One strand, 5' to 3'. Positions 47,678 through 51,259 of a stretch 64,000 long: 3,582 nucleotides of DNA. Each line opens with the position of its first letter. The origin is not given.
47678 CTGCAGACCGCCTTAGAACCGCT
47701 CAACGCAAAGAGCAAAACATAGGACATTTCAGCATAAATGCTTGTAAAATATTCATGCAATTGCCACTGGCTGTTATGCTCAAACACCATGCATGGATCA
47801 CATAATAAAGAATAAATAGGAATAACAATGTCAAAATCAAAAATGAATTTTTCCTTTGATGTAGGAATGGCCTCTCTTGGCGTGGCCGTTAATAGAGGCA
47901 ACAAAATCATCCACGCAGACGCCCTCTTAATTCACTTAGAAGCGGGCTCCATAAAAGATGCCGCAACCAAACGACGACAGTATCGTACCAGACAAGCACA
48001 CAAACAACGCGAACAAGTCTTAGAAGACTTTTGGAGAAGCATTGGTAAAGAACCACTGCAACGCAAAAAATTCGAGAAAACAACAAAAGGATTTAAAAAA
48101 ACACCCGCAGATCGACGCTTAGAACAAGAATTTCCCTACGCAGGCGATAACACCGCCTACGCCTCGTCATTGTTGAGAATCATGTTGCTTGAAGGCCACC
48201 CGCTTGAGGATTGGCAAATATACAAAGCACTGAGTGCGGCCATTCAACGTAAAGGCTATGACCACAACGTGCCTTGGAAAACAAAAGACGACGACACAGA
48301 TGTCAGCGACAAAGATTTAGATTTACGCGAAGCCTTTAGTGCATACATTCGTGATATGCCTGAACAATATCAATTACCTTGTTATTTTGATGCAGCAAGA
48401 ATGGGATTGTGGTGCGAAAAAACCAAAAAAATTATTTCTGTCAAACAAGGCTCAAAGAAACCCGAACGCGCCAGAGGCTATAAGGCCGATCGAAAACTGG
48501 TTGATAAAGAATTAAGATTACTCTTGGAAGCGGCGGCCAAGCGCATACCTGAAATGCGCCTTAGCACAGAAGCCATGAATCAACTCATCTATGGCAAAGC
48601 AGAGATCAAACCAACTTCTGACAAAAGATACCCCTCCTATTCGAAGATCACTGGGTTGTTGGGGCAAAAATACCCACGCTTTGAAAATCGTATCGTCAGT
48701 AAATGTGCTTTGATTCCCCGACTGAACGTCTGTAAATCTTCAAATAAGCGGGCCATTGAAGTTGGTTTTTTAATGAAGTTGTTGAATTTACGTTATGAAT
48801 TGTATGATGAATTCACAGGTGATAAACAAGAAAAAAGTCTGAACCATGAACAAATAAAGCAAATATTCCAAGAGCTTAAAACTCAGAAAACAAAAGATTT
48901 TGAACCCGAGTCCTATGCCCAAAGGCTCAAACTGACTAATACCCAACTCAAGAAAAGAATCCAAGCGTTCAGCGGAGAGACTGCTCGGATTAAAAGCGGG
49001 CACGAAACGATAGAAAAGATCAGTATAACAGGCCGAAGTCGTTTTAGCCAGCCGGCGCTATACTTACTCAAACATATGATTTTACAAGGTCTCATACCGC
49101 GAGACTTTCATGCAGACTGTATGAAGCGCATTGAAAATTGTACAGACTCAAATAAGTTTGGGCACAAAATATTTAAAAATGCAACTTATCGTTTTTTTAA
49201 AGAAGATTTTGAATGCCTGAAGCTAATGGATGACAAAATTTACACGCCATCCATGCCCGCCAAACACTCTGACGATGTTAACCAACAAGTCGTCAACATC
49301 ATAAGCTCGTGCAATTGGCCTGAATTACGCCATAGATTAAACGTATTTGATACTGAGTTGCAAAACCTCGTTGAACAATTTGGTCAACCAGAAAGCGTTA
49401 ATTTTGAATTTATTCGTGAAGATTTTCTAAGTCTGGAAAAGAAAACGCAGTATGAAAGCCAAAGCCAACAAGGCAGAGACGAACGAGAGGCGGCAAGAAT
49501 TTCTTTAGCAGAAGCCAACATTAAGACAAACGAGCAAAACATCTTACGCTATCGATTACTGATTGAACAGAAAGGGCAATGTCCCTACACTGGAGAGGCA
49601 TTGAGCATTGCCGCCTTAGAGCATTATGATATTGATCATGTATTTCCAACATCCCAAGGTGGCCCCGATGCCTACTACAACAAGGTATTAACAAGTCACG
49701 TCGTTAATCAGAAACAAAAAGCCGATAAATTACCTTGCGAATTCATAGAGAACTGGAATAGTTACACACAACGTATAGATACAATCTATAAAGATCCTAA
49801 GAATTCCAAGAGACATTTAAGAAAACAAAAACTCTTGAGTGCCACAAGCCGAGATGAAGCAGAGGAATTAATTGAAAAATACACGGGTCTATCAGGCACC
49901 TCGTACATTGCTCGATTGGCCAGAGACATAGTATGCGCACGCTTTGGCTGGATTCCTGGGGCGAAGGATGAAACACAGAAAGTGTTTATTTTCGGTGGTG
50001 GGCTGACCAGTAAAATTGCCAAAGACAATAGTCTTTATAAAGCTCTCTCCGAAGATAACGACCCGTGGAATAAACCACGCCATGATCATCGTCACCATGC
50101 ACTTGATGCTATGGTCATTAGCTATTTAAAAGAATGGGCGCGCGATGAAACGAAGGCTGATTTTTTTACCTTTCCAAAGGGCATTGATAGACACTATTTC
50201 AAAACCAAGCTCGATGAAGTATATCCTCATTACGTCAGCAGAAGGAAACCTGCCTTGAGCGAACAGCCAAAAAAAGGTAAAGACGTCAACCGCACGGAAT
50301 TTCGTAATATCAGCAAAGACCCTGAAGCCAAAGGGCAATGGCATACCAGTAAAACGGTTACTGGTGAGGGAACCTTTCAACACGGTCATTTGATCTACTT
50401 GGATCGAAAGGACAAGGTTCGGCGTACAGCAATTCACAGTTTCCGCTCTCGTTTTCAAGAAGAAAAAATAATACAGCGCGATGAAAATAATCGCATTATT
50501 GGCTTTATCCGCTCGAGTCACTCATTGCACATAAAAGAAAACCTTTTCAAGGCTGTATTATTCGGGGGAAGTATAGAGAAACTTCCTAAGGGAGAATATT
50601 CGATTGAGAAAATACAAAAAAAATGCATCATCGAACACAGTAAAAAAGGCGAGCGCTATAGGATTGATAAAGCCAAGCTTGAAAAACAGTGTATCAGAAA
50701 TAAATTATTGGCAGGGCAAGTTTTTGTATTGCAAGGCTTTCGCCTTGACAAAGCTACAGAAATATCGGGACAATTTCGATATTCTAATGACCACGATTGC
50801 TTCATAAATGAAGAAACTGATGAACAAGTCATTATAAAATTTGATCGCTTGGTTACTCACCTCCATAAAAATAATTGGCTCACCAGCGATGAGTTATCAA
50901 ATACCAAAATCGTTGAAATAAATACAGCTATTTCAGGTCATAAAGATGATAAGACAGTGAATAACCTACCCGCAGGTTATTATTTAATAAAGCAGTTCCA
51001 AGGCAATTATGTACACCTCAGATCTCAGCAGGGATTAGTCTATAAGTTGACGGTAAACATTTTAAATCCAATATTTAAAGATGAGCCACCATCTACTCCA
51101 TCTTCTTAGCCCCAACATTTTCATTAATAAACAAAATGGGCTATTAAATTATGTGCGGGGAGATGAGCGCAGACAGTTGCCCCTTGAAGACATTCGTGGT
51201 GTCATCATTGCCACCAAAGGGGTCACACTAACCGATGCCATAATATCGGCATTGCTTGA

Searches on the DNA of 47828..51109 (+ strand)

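Call 66: search_dna_similar(query=L064:14506-17401:+, collection=phages, mode=distant, max_evalue=0.1, max_rows=40)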
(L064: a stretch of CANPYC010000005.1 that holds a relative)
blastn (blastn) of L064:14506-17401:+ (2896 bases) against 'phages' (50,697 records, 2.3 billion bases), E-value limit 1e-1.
Records with a match: 33; places in all: 42; records where one place covers at least 80% of the query: 0.
Best place of each record, by identity: 80-90% 22; 60-80% 11.
By first word of the organism name: Prevotella 9; Clostridium 8; Clostridioides 5; Fusobacterium 4; Mycoplasma 3; Bacillus 2; Bacteriophage 1; uncultured 1.
By host as written in the record: Prevotella sp. 9; - 4; Clostridium difficile 4; Clostridium difficile strain CD105HE1 ribotype 076 4; Bacillus cohnii 2; Fusobacterium nucleatum ATCC 10953 2; Fusobacterium nucleatum 2; Clostridioides difficile 1; and 5 more.
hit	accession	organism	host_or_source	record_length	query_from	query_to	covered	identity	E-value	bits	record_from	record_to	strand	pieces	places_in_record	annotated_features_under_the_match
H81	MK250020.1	Prevotella phage Lak-B1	Prevotella sp.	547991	291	1215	7%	75.5%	2e-2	142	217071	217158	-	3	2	record has no annotation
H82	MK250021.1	Prevotella phage Lak-B2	Prevotella sp.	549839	291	1215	7%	75.5%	2e-2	142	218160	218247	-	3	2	record has no annotation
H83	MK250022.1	Prevotella phage Lak-B3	Prevotella sp.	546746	291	1215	7%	75.5%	2e-2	142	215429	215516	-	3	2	record has no annotation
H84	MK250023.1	Prevotella phage Lak-B4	Prevotella sp.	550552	291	1215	7%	75.5%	2e-2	142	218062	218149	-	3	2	record has no annotation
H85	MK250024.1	Prevotella phage Lak-B5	Prevotella sp.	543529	291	1215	7%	75.5%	2e-2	142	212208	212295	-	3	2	record has no annotation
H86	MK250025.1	Prevotella phage Lak-B6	Prevotella sp.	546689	291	1215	7%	75.5%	2e-2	142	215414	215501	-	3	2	record has no annotation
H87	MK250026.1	Prevotella phage Lak-B7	Prevotella sp.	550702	291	1215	7%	75.5%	2e-2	142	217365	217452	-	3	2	record has no annotation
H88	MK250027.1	Prevotella phage Lak-B8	Prevotella sp.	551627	291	1215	7%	75.5%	2e-2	142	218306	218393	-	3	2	record has no annotation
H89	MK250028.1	Prevotella phage Lak-B9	Prevotella sp.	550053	291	1215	7%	75.5%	2e-2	142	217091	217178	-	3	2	record has no annotation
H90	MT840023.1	Bacteriophage sp.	human fecal samples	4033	664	2477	3%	81.4%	7e-2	94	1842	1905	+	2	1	record has no annotation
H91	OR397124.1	Clostridioides phage AR1086-1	Clostridioides difficile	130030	279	350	2%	77.0%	7e-2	47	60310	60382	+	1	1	none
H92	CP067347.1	Clostridioides phage ES-S-0107-01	Clostridioides sp. ES-S-0107-01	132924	279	350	2%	75.3%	2e-2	48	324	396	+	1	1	record has no annotation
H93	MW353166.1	Mycoplasma phage sp.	Mycoplasma anatis MYCAV786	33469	1244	1294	2%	82.7%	2e-2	48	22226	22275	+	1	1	hypothetical protein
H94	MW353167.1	Mycoplasma phage sp.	Mycoplasma anatis MYCAV787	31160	1244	1294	2%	82.7%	2e-2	48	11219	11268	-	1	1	hypothetical protein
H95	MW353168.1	Mycoplasma phage sp.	Mycoplasma anatis MYCAV788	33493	1244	1294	2%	82.7%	2e-2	48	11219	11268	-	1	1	hypothetical protein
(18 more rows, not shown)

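Call 67: search_dna_similar(query=L076:14950-16900:+, collection=phages, mode=distant, max_evalue=0.1, max_rows=40)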
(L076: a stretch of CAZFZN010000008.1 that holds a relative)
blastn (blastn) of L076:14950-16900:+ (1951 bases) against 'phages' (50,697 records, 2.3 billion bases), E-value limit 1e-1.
Records with a match: 18; places in all: 18; records where one place covers at least 80% of the query: 0.
Best place of each record, by identity: 90-95% 18.
By first word of the organism name: Gordonia 18.
By host as written in the record: Gordonia terrae 3612 18.
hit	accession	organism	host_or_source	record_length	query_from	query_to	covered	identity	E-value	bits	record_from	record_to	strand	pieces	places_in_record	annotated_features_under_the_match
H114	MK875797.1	Gordonia phage Haley23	Gordonia terrae 3612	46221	564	595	2%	93.8%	4e-3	50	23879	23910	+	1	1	28: minor tail protein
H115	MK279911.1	Gordonia phage Sproutie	Gordonia terrae 3612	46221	564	595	2%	93.8%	4e-3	50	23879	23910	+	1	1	28: minor tail protein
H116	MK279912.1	Gordonia phage Savage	Gordonia terrae 3612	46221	564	595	2%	93.8%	4e-3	50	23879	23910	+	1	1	28: minor tail protein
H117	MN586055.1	Gordonia phage Cynthia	Gordonia terrae 3612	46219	564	595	2%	93.8%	4e-3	50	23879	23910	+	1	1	28: minor tail protein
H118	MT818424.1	Gordonia phage GemG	Gordonia terrae 3612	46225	564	595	2%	93.8%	4e-3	50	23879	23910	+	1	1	28: minor tail protein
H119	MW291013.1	Gordonia phage Mocha12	Gordonia terrae 3612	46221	564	595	2%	93.8%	4e-3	50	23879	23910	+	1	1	28: minor tail protein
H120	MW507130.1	Gordonia Phage Whiteclaw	Gordonia terrae 3612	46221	564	595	2%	93.8%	4e-3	50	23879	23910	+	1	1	28: minor tail protein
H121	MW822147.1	Gordonia phage TuertoX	Gordonia terrae 3612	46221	564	595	2%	93.8%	4e-3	50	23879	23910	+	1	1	28: minor tail protein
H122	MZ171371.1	Gordonia phage Sahara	Gordonia terrae 3612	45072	564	595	2%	93.8%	4e-3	50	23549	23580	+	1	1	27: minor tail protein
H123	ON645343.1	Gordonia phage Clap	Gordonia terrae 3612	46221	564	595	2%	93.8%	4e-3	50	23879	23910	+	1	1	28: minor tail protein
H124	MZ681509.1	Gordonia phage Gizermo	Gordonia terrae 3612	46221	564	595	2%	93.8%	4e-3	50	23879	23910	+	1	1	28: minor tail protein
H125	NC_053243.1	Gordonia phage EMoore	Gordonia terrae 3612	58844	564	595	2%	93.8%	4e-3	50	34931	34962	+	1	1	36: minor tail protein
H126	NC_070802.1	Gordonia phage Sahara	Gordonia terrae 3612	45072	564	595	2%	93.8%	4e-3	50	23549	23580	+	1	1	27: tail protein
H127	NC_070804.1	Gordonia phage Ebert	Gordonia terrae 3612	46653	564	595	2%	93.8%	4e-3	50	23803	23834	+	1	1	29: tail protein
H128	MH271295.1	Gordonia phage Ebert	Gordonia terrae 3612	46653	564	595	2%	93.8%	4e-3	50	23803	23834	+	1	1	29: minor tail protein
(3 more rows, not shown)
